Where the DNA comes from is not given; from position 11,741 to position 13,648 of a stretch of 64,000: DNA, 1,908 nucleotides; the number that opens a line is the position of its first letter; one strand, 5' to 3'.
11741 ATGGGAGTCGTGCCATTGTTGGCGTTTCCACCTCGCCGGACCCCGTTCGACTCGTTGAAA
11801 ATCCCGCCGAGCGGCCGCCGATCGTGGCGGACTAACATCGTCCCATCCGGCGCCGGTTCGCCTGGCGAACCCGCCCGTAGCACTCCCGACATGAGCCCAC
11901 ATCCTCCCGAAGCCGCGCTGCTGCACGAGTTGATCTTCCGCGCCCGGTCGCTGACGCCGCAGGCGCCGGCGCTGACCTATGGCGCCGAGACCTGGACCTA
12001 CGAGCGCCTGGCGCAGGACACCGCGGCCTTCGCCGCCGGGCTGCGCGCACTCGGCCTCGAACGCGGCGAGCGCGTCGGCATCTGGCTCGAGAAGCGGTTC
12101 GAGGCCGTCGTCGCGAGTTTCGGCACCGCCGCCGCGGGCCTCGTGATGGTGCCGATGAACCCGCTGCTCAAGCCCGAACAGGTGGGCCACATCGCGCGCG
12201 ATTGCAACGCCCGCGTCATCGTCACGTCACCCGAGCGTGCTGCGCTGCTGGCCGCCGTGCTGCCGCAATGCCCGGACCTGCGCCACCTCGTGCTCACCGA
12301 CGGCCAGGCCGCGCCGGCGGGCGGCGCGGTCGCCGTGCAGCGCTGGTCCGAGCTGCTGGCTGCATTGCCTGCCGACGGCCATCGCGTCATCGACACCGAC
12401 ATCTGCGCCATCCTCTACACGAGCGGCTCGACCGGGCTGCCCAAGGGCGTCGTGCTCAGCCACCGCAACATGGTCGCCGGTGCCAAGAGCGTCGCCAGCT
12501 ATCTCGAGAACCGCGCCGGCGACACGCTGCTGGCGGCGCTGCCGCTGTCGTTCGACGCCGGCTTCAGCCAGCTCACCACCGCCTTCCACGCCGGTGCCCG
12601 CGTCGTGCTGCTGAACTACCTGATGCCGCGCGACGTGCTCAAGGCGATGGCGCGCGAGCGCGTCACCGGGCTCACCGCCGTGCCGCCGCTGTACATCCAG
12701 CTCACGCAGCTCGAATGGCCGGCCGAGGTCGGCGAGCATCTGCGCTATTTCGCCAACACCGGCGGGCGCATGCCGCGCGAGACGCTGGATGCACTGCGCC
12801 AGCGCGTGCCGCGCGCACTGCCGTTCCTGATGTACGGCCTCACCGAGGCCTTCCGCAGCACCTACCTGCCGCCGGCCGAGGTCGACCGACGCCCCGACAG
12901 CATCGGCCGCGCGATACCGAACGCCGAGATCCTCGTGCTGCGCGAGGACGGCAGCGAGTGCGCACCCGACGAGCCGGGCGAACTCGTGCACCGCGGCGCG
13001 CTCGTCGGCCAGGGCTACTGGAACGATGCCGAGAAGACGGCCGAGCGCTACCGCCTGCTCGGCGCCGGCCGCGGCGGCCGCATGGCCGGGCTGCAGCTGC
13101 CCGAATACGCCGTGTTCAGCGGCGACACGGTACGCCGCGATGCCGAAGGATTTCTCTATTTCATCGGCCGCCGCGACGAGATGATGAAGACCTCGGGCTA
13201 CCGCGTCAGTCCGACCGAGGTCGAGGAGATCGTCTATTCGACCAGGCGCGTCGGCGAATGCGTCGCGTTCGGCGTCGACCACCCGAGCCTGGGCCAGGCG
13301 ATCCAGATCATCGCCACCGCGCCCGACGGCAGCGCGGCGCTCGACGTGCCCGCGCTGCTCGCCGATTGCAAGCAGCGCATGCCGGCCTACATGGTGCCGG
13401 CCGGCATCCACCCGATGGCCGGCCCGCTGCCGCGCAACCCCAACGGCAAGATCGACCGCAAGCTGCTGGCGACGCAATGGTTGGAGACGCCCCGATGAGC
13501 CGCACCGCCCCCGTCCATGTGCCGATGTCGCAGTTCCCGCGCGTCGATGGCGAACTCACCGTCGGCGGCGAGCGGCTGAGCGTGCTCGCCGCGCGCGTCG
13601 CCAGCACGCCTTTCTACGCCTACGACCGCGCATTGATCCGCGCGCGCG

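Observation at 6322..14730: Exosortase-A-type carrier-protein module expanded by three inserted genes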

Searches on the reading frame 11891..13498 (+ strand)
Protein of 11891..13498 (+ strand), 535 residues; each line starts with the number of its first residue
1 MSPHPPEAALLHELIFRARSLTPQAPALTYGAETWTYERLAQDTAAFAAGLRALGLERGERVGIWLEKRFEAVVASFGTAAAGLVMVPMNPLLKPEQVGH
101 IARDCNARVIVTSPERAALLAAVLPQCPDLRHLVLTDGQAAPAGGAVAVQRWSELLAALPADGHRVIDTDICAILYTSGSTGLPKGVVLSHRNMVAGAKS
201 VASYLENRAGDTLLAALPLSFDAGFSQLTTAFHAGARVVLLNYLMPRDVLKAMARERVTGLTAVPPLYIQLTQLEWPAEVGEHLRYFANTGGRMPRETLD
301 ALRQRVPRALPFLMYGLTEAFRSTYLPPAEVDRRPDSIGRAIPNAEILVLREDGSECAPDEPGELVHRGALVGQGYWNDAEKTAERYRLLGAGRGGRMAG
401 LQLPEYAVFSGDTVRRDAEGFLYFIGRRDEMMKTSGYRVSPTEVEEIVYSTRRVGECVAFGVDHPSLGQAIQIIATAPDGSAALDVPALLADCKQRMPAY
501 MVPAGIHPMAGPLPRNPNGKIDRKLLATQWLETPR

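Call 6: search_protein_families(library=ncbifam, proteins=[window:11891-13498:+], max_evalue=0.001)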
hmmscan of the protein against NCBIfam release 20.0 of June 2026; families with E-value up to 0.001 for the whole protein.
window:11891-13498:+ (535 aa): 107 families (the best 25 are shown)
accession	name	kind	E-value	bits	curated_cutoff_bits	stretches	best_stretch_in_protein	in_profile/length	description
TIGR03098.1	ligase_PEP_1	hypoth_equivalog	8.4e-229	760.3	592.35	1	10-528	1-516/517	acyl-CoA ligase (AMP-forming), exosortase A system-associated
NF004837.0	PRK06187.1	subfamily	3.7e-85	286.2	476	1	10-530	9-522/531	long-chain-fatty-acid--CoA ligase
NF006182.0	PRK08316.1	subfamily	5.1e-80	269.4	663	1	10-527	12-514/523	fatty acyl-CoA synthetase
TIGR01733.1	AA-adenyl-dom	subfamily_domain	2.3e-75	253.9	317.4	1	36-458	1-408/409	amino acid adenylation domain-containing protein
NF005702.0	PRK07514.1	subfamily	1.1e-67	228.6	558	1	25-530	19-500/506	malonyl-CoA synthase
NF004808.0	PRK06155.1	equivalog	2.7e-59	200.9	722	1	5-528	17-520/542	ATP-dependent acyl-CoA ligase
NF006181.0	PRK08314.1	subfamily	3.5e-59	200.5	705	2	148-526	182-550/563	long-chain-fatty-acid--CoA ligase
NF004114.0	PRK05605.1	equivalog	6.3e-57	193.2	766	2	151-527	197-566/575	long-chain-fatty-acid--CoA ligase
NF052269.1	Staph_lig_FadD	equivalog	7.4e-55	186.2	650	1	32-527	25-490/499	long-chain-fatty-acid--CoA ligase FadD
NF006523.0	PRK08974.1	equivalog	2e-52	178.1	884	2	166-527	203-550/561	long-chain-fatty-acid--CoA ligase FadD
NF005307.0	PRK06839.1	equivalog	5.6e-52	177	748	1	20-529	13-492/496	o-succinylbenzoate--CoA ligase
NF004511.1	PRK05852.1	equivalog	1.2e-51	176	650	1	12-529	2-503/505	FadD7 family fatty acid--CoA ligase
NF005863.0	PRK07798.1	subfamily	1.3e-51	175.8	543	1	16-524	11-525/540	acyl-CoA synthetase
NF009233.0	PRK12583.1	subfamily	1.3e-51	175.7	832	1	32-523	43-543/558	fatty acid CoA ligase family protein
NF005801.1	PRK07656.1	equivalog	1e-50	172.8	657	1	14-524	6-497/500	FadD3 family acyl-CoA ligase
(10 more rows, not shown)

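Call 7: search_protein_families(library=pfam, proteins=[window:11891-13498:+], max_evalue=0.01)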
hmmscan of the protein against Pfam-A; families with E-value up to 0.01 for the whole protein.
window:11891-13498:+ (535 aa): 2 families
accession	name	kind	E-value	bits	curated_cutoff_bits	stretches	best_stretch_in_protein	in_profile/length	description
PF00501.34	AMP-binding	-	1.5e-81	274.6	29.9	1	21-377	7-384/384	AMP-binding enzyme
PF13193.12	AMP-binding_C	-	3.9e-08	34.5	24.5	1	443-520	1-76/76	AMP-binding enzyme C-terminal domain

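Call 18: find_homologous_proteins(query=window:11891-13498:+, max_evalue=1e-50)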
Query window:11891-13498:+ (535 aa): 7999 proteins with E <= 1e-50 among 8000 candidates; the best 120 are listed.
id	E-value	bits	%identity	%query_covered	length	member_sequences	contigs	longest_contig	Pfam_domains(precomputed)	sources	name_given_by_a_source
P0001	0.0e+0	1202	100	100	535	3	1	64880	PF00501.35,PF13193.13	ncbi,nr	ncbi:MAG: acyl-CoA ligase (AMP-forming), exosortase A system-associated [Burkholderiales bacterium]|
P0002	2.4e-282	955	82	98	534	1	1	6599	PF00501.35,PF13193.13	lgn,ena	-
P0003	4.3e-282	955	80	99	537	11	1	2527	PF00501.35,PF13193.13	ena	-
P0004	1.0e-281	953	81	98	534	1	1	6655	PF00501.35,PF13193.13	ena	-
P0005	5.5e-281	951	79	99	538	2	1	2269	PF00501.35,PF13193.13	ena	-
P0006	5.6e-281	951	79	99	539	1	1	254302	PF00501.35,PF13193.13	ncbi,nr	ncbi:MAG: acyl-CoA ligase (AMP-forming), exosortase A system-associated [Burkholderiaceae bacterium]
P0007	3.0e-280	948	81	98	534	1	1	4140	PF00501.35,PF13193.13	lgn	-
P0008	3.1e-280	948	81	98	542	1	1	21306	PF00501.35,PF13193.13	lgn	-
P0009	1.4e-279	946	82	98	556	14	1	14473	PF00501.35,PF13193.13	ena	-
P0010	1.8e-279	946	80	99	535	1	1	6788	PF00501.35,PF13193.13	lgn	-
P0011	3.7e-279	945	80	99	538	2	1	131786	PF00501.35,PF13193.13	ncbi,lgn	ncbi:MAG: acyl-CoA ligase (AMP-forming), exosortase A system-associated [Pseudomonadota bacterium]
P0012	1.8e-278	943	80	98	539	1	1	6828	PF00501.35,PF13193.13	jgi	jgi:acyl-CoA ligase (AMP-forming) (exosortase A-associated)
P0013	3.7e-278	942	80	99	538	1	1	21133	PF00501.35,PF13193.13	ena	-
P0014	7.5e-278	941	80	98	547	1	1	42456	PF00501.35,PF13193.13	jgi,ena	-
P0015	7.8e-278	940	80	98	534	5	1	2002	PF00501.35,PF13193.13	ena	-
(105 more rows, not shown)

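Call 20: find_related_loci(query=A1, collection=genome_contigs, flank=10000)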
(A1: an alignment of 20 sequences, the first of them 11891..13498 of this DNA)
Query A1 (535 aa) in genome_contigs; peptide patterns used: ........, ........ (x = any residue, [..] = any of these).
600 stretches matched a pattern (row limit reached: there are more); 583 encode a relative of the query (tblastn E <= 1e-3); the best 80 are kept; 80 distinct loci.
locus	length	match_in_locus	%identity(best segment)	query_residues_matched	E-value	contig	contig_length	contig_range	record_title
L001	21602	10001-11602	78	1-532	0e+0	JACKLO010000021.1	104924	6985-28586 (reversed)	MAG: Burkholderiaceae bacterium isolate HK-STAS-PROT-94 HK-STAS-PROT-94_21, whole genome shotgun sequence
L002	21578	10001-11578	80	7-530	0e+0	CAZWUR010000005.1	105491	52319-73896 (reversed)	MAG TPA_asm: uncultured Rubrivivax sp. isolate binchicken_co351_8 genome assembly, contig: NODE_180_length_105491_cov_13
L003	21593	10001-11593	78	7-532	0e+0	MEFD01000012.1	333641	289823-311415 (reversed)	MAG: Rubrivivax sp. SCN 71-131 ABS84_C0012, whole genome shotgun sequence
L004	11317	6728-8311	77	6-532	0e+0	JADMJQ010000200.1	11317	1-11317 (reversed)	MAG: Roseateles sp. isolate MAG_41 NODE_3375_length_11317_cov_4.485971, whole genome shotgun sequence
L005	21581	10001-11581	77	6-530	0e+0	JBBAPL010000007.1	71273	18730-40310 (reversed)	MAG: Aquabacterium sp. isolate EUL_166 ctg7-EUL_166, whole genome shotgun sequence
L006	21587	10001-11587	76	6-531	0e+0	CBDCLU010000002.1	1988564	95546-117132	MAG: Burkholderiaceae bacterium isolate 3c42630a-7503-4aa3-b021-1f34c434a685 genome assembly, contig: contig_2, whole ge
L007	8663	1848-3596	73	1-532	0e+0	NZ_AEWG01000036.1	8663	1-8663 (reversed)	Rubrivivax benzoatilyticus JA2 = ATCC BAA-35 strain JA2 contig_36, whole genome shotgun sequence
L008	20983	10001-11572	76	6-532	0e+0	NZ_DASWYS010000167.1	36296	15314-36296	MAG: Roseateles sp. isolate SMAG_U3717 k141_792944, whole genome shotgun sequence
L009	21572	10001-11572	78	6-532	0e+0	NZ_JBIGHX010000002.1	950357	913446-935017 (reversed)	Pelomonas lactea strain DXS20W NODE_2_length_950357_cov_49.824630, whole genome shotgun sequence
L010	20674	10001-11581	78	7-532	0e+0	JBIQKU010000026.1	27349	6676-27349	MAG: Rubrivivax sp. isolate mag.68f NODE_2296_length_27349, whole genome shotgun sequence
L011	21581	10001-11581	76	5-532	0e+0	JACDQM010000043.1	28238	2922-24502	MAG: Roseateles sp. isolate Bin5 k141_3053, whole genome shotgun sequence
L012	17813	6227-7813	76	6-532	0e+0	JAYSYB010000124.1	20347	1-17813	MAG: Rubrivivax sp. isolate GFS_13363 GFS_13363_123, whole genome shotgun sequence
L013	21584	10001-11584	79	7-532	0e+0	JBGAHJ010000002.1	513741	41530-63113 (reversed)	MAG: Rubrivivax sp. isolate MAG_MBR_H125.50 MBRH125-50_opera_contig_107, whole genome shotgun sequence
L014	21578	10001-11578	77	7-531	0e+0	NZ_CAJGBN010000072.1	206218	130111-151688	Rubrivivax sp. A210, whole genome shotgun sequence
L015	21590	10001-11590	76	3-532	0e+0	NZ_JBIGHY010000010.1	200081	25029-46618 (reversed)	Pelomonas dachongensis strain DC23W NODE_10_length_200081_cov_42.254599, whole genome shotgun sequence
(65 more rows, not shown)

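Call 33: search_solved_structures(query=window:11891-13498:+, max_evalue=1e-30, show_alignments=0)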
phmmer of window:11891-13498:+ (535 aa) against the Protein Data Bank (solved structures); distinct sequences matched with E-value up to 1e-30: 43.
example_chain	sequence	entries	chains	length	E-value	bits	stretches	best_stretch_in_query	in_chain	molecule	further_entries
3wvn_A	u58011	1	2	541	1.3e-60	208.7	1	9-527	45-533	Non-ribosomal peptide synthetase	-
6mfy_A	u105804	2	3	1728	6.8e-57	196.5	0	19-526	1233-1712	Linear gramicidin synthase subunit A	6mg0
9be3_A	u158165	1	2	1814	8.3e-57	196.2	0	19-526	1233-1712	Linear gramicidin synthase subunit A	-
9be4_A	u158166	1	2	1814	8.4e-57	196.2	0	19-526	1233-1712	Linear gramicidin synthase subunit A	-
6mfz_A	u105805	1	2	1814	8.4e-57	196.2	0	19-526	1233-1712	Linear gramicidin synthase subunit A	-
9meh_A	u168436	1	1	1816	8.4e-57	196.2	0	19-526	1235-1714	Linear gramicidin synthase subunit A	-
8xjz_C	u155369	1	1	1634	1.8e-53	185.2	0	20-526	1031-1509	Peptide synthetase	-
3wv4_A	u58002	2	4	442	6.7e-53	183.3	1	9-427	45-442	Non-ribosomal peptide synthetase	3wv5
6o6e_B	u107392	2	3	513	4.1e-42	147.7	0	10-378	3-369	L-proline--[L-prolyl-carrier protein] ligase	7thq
4fuq_A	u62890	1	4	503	9.1e-42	146.6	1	33-528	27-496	Malonyl CoA synthetase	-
4fut_A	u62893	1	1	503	7e-41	143.7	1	33-527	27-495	Malonyl CoA synthetase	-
8wev_A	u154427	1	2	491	1.6e-40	142.5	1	17-521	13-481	Feruloyl-CoA Synthetase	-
8weu_A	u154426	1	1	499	2e-40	142.1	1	17-522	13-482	Fatty-acyl-CoA synthase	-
4gxq_A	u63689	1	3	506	3.6e-40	141.3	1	33-527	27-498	Malonyl CoA synthetase, Benzoate-CoA ligase Chimeric protein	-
6n8e_A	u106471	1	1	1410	5.8e-40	140.6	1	9-527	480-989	holo-ObiF1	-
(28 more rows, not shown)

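Call 51: search_solved_structures(query=window:11891-13498:+, max_evalue=1e-55, show_alignments=1)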
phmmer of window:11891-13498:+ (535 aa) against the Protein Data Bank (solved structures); distinct sequences matched with E-value up to 1e-55: 6.
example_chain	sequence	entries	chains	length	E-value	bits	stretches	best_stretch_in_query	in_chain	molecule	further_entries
3wvn_A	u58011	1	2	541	1.3e-60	208.7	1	9-527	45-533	Non-ribosomal peptide synthetase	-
6mfy_A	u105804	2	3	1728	6.8e-57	196.5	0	19-526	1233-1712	Linear gramicidin synthase subunit A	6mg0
9be3_A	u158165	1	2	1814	8.3e-57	196.2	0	19-526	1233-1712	Linear gramicidin synthase subunit A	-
9be4_A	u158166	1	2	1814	8.4e-57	196.2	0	19-526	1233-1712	Linear gramicidin synthase subunit A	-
6mfz_A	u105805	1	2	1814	8.4e-57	196.2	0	19-526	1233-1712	Linear gramicidin synthase subunit A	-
9meh_A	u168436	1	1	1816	8.4e-57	196.2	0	19-526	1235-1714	Linear gramicidin synthase subunit A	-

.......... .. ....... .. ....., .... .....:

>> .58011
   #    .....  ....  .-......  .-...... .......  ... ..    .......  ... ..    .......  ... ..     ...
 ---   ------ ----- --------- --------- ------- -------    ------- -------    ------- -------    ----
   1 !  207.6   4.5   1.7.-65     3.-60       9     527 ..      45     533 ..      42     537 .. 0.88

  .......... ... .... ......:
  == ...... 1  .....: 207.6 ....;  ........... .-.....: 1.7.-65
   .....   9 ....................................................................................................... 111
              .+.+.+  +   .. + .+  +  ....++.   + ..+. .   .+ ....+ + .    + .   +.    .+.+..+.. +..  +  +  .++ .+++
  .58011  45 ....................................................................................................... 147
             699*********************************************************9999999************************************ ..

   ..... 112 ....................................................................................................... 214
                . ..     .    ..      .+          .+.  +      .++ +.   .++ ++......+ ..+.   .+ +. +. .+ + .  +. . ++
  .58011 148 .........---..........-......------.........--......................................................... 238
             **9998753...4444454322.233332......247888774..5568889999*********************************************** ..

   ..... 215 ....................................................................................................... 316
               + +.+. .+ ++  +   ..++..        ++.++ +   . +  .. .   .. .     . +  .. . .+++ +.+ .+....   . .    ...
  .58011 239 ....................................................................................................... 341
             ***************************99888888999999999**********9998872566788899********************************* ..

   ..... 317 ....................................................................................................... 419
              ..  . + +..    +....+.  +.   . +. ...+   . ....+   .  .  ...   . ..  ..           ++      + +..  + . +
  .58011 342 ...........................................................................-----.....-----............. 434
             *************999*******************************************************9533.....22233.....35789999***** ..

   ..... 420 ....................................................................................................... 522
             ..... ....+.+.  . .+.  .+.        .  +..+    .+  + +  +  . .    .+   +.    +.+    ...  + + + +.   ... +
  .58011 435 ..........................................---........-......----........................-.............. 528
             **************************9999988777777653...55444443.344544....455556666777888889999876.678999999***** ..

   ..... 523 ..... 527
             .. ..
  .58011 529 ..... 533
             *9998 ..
